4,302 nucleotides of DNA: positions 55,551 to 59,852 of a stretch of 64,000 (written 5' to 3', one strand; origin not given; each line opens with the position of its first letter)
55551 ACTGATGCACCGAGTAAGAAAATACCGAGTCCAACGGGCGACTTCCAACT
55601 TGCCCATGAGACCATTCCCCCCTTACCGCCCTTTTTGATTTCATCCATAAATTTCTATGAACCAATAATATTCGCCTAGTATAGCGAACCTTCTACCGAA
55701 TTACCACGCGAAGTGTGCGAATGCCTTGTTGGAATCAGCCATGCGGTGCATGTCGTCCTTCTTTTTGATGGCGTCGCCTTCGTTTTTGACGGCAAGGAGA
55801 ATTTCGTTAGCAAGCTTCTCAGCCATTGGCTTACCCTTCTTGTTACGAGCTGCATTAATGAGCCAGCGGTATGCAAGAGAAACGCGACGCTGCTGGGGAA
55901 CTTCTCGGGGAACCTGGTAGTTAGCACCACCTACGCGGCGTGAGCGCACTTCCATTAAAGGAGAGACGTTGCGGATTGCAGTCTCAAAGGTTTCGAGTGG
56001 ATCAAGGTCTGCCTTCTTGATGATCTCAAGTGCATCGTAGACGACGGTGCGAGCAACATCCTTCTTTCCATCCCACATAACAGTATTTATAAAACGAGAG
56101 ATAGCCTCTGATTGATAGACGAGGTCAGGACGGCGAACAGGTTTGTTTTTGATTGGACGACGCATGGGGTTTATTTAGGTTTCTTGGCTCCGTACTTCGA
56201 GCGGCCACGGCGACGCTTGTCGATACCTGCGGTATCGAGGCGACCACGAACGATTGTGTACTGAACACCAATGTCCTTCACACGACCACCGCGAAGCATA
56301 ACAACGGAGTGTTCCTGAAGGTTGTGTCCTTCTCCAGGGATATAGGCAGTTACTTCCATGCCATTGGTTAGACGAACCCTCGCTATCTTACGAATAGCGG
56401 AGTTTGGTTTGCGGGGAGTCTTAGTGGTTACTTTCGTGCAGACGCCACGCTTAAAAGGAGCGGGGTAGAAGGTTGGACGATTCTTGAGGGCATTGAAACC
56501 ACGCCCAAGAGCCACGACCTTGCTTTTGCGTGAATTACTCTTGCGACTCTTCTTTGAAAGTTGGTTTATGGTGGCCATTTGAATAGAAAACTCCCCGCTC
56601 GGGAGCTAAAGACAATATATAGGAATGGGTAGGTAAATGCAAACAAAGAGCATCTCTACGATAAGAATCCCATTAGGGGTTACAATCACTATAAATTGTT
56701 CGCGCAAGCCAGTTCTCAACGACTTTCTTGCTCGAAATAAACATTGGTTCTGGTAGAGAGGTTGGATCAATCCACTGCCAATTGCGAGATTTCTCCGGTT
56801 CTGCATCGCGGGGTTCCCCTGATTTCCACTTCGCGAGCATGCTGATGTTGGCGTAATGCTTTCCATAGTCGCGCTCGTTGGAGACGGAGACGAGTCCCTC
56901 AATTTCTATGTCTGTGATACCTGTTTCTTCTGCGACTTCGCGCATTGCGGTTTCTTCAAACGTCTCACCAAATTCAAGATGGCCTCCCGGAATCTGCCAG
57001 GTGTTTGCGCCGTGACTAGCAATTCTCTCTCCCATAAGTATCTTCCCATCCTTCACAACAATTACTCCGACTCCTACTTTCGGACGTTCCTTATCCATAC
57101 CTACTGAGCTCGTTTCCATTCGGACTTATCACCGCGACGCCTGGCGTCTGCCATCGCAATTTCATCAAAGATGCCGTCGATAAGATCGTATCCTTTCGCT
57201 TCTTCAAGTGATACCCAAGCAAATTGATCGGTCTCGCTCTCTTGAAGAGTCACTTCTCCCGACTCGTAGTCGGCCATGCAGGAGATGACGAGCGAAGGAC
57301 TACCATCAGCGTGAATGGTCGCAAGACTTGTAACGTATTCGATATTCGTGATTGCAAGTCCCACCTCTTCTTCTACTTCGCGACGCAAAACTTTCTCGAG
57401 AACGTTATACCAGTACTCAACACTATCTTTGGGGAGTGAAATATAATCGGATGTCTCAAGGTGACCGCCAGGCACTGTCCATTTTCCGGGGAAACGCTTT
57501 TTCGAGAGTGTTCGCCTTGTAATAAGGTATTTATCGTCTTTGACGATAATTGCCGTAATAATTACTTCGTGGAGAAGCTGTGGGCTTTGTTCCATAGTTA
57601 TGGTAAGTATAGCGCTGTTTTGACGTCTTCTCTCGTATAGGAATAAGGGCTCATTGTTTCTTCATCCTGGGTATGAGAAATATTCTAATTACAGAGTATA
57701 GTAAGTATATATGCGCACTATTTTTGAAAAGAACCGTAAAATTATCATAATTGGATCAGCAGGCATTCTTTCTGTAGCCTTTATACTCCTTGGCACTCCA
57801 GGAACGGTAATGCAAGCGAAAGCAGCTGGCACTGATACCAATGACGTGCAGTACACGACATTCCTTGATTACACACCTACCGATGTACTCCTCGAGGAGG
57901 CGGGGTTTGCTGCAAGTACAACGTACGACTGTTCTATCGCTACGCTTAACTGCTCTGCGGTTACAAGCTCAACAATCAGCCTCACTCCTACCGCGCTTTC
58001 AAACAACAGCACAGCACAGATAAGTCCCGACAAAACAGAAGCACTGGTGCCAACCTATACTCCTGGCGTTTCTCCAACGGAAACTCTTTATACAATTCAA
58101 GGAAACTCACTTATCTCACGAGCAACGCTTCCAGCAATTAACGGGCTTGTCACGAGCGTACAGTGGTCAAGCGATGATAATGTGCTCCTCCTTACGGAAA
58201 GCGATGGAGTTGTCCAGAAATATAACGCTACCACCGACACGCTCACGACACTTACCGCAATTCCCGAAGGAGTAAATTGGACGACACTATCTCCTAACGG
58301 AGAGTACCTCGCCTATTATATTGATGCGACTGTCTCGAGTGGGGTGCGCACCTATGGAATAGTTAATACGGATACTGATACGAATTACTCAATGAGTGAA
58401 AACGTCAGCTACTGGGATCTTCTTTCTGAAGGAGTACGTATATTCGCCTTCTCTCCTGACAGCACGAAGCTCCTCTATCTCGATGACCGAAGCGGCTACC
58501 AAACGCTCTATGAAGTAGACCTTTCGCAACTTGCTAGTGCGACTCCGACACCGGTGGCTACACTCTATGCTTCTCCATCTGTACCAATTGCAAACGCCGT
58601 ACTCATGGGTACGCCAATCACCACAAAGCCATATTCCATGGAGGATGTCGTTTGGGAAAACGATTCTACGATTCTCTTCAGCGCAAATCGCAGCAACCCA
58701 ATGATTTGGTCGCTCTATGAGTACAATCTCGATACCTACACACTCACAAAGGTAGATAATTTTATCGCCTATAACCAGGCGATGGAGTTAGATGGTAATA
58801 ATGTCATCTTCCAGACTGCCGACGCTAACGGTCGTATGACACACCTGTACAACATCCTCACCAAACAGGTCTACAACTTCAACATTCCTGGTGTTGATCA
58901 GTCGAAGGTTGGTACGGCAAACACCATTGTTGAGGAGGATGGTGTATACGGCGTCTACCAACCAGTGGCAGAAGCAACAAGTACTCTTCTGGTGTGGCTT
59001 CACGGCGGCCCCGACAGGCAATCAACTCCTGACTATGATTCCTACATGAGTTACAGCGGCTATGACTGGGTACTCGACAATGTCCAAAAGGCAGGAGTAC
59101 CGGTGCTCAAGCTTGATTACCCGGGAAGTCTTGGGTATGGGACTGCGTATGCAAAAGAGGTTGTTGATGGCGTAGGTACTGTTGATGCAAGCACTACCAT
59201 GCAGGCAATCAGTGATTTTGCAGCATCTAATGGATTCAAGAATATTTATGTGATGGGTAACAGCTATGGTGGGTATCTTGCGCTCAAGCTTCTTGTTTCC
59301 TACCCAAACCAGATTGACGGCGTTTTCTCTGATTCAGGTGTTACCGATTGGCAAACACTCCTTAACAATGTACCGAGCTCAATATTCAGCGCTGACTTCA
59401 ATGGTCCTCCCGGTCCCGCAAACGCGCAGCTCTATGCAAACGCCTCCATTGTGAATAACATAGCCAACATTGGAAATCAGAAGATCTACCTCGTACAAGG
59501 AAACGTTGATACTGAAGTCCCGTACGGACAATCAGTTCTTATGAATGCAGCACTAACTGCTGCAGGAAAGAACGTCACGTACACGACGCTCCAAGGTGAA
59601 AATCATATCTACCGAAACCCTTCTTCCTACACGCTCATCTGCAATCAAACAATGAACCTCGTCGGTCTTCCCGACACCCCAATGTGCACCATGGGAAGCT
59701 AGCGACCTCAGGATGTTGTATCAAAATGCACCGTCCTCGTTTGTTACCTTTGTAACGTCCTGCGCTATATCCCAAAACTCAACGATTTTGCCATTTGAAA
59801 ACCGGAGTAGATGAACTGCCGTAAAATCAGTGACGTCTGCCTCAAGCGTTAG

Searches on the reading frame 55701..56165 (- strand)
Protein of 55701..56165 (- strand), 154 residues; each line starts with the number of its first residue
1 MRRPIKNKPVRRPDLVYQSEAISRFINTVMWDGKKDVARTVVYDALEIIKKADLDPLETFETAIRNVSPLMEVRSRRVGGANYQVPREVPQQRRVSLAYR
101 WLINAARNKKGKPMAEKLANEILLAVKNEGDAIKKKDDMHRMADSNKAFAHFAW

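Call 7: find_encoding_contigs(protein=window:55701-56165:-, flank=10000, max_places=10)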
Protein window:55701-56165:- (154 aa): 1 contig read that carries it; 1 place shown.
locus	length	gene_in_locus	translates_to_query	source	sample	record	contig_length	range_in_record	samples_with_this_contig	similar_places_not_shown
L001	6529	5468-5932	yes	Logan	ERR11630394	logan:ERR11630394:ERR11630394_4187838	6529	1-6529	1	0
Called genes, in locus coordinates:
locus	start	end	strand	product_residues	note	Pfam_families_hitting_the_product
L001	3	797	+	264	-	?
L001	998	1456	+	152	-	-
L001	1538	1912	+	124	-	PF07366:SnoaL, PF12680:SnoaL_2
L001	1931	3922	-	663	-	PF26550:Tricorn_2nd (faint), PF00561:Abhydrolase_1, PF12697:Abhydrolase_6 (weak), PF00326:Peptidase_S9, PF00756:Esterase (faint)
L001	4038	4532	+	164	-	PF00293:NUDIX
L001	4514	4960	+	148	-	PF00293:NUDIX, PF14815:NUDIX_4 (weak)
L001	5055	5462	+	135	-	PF00164:Ribosom_S12_S23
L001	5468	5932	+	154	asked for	PF00177:Ribosomal_S7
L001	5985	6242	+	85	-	-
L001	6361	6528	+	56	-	?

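Call 54: search_protein_families(library=pfam, proteins=[window:55701-56165:-], max_evalue=0.00001)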
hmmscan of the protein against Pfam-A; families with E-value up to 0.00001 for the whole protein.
window:55701-56165:- (154 aa): 1 family
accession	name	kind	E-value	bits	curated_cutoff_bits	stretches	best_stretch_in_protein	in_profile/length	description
PF00177.27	Ribosomal_S7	-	2.2e-57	193.3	24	1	2-147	2-148/148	Ribosomal protein S7p/S5e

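Call 55: list_cluster_members(proteins=[P0144, window:55701-56165:-, window:47462-48085:-])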
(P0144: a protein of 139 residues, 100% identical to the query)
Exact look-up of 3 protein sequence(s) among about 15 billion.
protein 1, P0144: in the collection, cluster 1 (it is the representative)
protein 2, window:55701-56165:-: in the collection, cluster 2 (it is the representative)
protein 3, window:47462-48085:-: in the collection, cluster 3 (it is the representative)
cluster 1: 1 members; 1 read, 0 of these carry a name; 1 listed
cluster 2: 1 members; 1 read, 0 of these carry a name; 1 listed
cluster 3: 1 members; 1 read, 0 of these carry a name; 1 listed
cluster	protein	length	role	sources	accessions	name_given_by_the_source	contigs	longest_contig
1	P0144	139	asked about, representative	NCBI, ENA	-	-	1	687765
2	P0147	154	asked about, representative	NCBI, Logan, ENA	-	-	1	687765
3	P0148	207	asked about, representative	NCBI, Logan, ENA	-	-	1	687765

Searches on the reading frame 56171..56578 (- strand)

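Call 54: search_protein_families(library=pfam, proteins=[window:56171-56578:-], max_evalue=0.00001)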
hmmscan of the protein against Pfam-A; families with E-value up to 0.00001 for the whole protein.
window:56171-56578:- (135 aa): 1 family
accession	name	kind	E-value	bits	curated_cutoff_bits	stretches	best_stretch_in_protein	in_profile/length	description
PF00164.32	Ribosom_S12_S23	-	1.2e-32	112.4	22.3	1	34-135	5-109/110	Ribosomal protein S12/S23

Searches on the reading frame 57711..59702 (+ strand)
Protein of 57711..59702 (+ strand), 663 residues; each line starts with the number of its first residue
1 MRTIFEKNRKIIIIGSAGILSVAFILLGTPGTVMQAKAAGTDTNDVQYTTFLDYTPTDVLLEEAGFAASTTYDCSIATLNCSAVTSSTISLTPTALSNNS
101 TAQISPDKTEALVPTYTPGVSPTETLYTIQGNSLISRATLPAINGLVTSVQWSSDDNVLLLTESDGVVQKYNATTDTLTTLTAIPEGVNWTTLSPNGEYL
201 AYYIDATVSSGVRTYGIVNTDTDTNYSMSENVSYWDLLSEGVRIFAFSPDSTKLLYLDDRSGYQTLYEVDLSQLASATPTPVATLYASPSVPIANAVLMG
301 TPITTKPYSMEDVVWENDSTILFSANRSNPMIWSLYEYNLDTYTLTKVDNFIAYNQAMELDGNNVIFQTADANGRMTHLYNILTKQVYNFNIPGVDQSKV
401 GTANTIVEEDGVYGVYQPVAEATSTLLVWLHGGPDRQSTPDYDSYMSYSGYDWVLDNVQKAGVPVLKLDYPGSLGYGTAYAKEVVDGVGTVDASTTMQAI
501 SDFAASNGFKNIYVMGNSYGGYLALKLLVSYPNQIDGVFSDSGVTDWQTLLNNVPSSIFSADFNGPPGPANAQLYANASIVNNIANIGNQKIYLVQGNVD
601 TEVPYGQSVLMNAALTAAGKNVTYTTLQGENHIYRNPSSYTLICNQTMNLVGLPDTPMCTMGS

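Call 54: search_protein_families(library=pfam, proteins=[window:57711-59702:+], max_evalue=0.00001)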
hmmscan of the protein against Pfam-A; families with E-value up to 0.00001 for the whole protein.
window:57711-59702:+ (663 aa): 3 families
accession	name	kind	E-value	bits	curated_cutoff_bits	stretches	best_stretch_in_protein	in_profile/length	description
PF00326.27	Peptidase_S9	-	2.9e-23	82.9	22.6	1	451-638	3-193/213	Prolyl oligopeptidase family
PF00561.26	Abhydrolase_1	-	2.3e-08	34.4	25.8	1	426-556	2-108/245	alpha/beta hydrolase fold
PF12697.13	Abhydrolase_6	-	5.4e-06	27.7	26.3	0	427-552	1-94/217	Alpha/beta hydrolase family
